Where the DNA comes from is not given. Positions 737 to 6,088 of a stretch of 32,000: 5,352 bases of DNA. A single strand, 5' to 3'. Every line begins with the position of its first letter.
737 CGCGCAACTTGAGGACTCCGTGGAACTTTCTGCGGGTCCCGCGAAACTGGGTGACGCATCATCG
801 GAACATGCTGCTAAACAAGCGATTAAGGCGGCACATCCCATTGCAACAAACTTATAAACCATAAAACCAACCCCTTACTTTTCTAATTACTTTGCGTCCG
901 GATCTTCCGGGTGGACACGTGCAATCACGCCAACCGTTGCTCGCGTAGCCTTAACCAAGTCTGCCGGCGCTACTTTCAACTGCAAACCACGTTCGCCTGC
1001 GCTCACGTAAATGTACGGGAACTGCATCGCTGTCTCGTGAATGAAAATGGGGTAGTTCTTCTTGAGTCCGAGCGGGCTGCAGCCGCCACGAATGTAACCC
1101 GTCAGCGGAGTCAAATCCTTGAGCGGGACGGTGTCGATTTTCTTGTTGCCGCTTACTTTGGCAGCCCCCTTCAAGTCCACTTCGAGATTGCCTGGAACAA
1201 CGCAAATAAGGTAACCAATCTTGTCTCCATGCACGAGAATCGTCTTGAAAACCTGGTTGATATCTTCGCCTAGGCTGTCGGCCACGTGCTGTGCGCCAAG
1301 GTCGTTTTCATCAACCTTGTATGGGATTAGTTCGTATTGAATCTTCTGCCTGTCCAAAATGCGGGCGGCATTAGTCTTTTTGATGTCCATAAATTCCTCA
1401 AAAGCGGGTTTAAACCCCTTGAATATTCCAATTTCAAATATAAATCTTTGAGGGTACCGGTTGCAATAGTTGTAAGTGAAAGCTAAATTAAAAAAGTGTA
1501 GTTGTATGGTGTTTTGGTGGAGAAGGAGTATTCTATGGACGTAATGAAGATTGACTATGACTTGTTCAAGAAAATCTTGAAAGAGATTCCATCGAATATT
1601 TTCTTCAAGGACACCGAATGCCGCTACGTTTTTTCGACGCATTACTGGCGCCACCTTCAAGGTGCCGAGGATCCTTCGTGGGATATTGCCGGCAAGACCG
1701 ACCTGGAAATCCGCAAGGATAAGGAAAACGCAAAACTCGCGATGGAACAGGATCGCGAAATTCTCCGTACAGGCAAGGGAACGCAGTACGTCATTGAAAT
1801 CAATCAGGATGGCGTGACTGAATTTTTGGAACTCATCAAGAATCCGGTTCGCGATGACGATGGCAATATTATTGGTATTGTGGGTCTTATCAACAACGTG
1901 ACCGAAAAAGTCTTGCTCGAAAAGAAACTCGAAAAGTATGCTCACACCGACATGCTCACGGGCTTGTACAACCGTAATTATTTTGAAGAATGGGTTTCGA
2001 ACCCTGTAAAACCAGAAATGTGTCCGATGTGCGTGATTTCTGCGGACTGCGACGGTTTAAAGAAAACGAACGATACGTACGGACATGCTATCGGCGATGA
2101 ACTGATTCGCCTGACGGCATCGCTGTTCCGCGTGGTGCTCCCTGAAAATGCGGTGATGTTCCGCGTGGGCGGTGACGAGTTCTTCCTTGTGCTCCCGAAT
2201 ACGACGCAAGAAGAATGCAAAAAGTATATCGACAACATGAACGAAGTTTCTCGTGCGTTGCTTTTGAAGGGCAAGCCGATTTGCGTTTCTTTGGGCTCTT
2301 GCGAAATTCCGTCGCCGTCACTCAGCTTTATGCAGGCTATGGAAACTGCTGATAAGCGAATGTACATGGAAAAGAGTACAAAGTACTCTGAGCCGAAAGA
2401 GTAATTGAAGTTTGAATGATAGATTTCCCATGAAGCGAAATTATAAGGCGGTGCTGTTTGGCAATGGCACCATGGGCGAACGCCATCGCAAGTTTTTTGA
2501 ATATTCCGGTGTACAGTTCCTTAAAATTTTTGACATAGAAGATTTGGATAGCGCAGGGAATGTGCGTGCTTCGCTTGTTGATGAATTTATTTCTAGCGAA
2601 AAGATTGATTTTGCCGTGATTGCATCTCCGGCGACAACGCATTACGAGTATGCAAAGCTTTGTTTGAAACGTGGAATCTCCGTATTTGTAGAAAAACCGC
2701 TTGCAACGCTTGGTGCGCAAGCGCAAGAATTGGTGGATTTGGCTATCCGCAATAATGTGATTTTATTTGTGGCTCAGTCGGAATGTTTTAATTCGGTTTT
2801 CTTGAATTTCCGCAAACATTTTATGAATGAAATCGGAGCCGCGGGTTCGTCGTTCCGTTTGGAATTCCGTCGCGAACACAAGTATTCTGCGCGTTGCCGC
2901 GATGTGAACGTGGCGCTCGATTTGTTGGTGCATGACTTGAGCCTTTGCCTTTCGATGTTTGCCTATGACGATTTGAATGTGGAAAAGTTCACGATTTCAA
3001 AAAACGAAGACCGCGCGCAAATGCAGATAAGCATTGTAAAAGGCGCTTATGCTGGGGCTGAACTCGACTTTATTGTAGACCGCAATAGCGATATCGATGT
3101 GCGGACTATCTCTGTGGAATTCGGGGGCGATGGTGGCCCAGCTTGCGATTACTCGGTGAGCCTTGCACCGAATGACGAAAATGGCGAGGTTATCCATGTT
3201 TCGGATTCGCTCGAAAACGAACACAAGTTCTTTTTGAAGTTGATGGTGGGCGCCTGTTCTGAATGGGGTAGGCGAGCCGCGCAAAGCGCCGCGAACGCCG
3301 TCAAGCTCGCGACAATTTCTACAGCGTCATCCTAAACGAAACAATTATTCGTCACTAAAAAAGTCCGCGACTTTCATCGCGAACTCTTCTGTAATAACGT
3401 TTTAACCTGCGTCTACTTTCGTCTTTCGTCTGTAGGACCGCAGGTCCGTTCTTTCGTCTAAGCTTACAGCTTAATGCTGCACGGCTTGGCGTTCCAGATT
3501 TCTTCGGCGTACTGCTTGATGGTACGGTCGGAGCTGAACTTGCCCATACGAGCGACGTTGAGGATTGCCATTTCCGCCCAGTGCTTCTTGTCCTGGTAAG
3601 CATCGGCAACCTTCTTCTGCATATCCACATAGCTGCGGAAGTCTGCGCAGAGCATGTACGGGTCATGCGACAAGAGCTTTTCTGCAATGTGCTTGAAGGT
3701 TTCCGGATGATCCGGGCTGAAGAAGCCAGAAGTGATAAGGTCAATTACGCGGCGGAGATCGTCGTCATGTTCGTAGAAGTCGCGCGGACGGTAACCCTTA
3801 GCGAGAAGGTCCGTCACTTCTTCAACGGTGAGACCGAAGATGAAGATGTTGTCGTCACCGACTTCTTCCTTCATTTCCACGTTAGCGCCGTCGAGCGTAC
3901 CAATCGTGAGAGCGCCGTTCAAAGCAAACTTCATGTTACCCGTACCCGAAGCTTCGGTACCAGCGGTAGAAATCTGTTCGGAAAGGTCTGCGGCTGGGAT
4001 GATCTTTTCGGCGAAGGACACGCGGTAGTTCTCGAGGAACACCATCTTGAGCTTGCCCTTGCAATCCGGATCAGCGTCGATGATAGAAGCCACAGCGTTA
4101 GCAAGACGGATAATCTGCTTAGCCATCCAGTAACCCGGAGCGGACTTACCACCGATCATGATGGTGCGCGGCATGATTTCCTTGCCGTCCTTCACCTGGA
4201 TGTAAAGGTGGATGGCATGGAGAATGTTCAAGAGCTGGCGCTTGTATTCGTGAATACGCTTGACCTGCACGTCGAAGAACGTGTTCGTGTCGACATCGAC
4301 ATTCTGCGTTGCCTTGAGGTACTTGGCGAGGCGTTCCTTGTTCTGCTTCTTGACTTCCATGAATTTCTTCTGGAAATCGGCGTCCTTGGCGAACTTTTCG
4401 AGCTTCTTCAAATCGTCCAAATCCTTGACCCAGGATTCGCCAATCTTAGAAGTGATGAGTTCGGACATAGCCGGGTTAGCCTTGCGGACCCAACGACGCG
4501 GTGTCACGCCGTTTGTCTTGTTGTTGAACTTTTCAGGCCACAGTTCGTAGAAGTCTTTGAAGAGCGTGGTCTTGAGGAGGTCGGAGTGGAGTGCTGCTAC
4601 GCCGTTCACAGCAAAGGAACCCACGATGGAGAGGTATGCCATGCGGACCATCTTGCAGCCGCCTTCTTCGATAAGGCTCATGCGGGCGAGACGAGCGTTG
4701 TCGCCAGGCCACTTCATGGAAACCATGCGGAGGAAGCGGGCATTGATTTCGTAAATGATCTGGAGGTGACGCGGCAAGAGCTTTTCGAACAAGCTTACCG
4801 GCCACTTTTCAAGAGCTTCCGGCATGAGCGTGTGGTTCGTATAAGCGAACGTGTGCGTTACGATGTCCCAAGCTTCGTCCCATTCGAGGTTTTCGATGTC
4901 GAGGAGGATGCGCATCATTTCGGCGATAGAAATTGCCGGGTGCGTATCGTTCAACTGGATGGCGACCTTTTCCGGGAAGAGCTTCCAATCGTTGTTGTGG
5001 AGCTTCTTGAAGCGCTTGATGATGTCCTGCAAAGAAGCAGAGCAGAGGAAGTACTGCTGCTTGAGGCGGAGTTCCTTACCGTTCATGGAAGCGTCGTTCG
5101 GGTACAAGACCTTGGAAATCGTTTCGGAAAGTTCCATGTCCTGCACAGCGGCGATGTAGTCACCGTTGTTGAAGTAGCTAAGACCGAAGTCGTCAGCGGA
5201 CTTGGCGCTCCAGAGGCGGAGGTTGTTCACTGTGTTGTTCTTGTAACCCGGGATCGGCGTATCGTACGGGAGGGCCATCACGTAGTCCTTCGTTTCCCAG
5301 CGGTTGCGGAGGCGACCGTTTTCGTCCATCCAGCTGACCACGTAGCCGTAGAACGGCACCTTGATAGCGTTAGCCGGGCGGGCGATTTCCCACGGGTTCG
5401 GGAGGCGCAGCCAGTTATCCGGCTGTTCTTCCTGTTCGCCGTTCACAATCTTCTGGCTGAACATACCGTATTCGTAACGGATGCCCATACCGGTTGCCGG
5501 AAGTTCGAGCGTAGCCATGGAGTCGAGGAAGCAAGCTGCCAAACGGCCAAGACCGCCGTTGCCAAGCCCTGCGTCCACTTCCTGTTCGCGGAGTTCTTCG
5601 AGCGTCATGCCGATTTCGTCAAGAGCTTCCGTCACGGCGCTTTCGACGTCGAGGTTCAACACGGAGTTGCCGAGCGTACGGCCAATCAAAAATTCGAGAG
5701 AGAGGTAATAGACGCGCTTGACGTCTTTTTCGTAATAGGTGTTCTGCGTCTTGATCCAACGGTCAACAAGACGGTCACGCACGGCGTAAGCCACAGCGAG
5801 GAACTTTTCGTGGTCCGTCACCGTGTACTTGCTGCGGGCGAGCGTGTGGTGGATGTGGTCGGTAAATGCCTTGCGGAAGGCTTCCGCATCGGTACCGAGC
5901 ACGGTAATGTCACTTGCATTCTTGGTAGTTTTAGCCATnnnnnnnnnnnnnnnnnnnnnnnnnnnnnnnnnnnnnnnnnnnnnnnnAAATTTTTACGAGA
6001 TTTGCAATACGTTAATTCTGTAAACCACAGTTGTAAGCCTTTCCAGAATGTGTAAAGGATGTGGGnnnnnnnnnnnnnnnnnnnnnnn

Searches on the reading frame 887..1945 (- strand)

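Call 8: search_protein_families(library=pfam, proteins=[window:887-1945:-], max_evalue=0.001)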
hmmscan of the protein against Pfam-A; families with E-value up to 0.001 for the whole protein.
window:887-1945:- (352 aa): 1 family
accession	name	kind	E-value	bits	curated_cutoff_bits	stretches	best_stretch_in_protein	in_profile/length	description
PF04073.20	tRNA_edit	-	4.3e-24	85.4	25.5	1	218-332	7-122/123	Aminoacyl-tRNA editing domain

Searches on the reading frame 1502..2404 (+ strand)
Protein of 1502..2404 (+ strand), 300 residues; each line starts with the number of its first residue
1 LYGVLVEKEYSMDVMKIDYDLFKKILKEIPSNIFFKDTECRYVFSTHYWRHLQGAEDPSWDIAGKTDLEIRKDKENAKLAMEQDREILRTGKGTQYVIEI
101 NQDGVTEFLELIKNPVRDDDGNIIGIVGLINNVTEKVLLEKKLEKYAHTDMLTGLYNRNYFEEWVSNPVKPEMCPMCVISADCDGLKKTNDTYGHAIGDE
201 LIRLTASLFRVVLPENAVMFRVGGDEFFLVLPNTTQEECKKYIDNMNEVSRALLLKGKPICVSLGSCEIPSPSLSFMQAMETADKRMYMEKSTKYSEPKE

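Call 8: search_protein_families(library=pfam, proteins=[window:1502-2404:+], max_evalue=0.001)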
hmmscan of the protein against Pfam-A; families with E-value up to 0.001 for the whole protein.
window:1502-2404:+ (300 aa): 2 families
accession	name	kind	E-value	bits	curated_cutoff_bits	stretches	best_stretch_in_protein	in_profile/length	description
PF00990.26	GGDEF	-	1.4e-27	96.9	23.8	1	147-294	1-158/161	Diguanylate cyclase, GGDEF domain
PF08448.16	PAS_4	-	7.6e-08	33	23.1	1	27-136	2-108/110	PAS fold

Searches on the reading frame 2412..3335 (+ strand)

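Call 8: search_protein_families(library=pfam, proteins=[window:2412-3335:+], max_evalue=0.001)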
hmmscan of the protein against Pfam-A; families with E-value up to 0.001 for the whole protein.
window:2412-3335:+ (307 aa): 1 family
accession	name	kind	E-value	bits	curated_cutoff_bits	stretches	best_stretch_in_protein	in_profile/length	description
PF01408.29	GFO_IDH_MocA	-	1.2e-17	65.1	24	1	33-121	25-119/120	Oxidoreductase family, NAD-binding Rossmann fold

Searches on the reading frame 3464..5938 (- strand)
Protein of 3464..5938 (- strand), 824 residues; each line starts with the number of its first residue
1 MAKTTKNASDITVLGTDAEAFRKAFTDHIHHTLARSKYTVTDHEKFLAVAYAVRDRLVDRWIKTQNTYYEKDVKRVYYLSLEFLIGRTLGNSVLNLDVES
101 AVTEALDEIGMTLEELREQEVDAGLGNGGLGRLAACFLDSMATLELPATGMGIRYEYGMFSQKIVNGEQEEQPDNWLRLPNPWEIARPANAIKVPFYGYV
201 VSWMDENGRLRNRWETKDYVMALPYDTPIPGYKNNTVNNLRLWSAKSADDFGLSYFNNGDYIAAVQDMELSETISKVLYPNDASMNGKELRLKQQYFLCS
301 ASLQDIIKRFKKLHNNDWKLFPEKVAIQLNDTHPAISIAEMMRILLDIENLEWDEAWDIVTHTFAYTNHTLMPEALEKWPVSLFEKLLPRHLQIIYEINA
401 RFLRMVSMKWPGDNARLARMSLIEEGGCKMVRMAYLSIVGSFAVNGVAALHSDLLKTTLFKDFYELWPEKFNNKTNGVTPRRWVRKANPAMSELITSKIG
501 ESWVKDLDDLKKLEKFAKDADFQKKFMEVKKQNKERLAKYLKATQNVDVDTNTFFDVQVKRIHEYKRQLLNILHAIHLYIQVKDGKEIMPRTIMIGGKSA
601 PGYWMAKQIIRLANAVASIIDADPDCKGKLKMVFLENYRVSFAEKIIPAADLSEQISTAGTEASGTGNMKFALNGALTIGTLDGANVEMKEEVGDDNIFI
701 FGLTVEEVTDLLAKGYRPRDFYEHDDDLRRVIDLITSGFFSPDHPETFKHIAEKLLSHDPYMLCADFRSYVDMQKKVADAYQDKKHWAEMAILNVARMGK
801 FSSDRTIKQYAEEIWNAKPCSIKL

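Call 8: search_protein_families(library=pfam, proteins=[window:3464-5938:-], max_evalue=0.001)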
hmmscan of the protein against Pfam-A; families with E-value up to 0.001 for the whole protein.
window:3464-5938:- (824 aa): 1 family
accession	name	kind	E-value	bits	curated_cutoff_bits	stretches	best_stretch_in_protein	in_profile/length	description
PF00343.26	Phosphorylase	-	0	1137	27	1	106-816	1-712/713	Carbohydrate phosphorylase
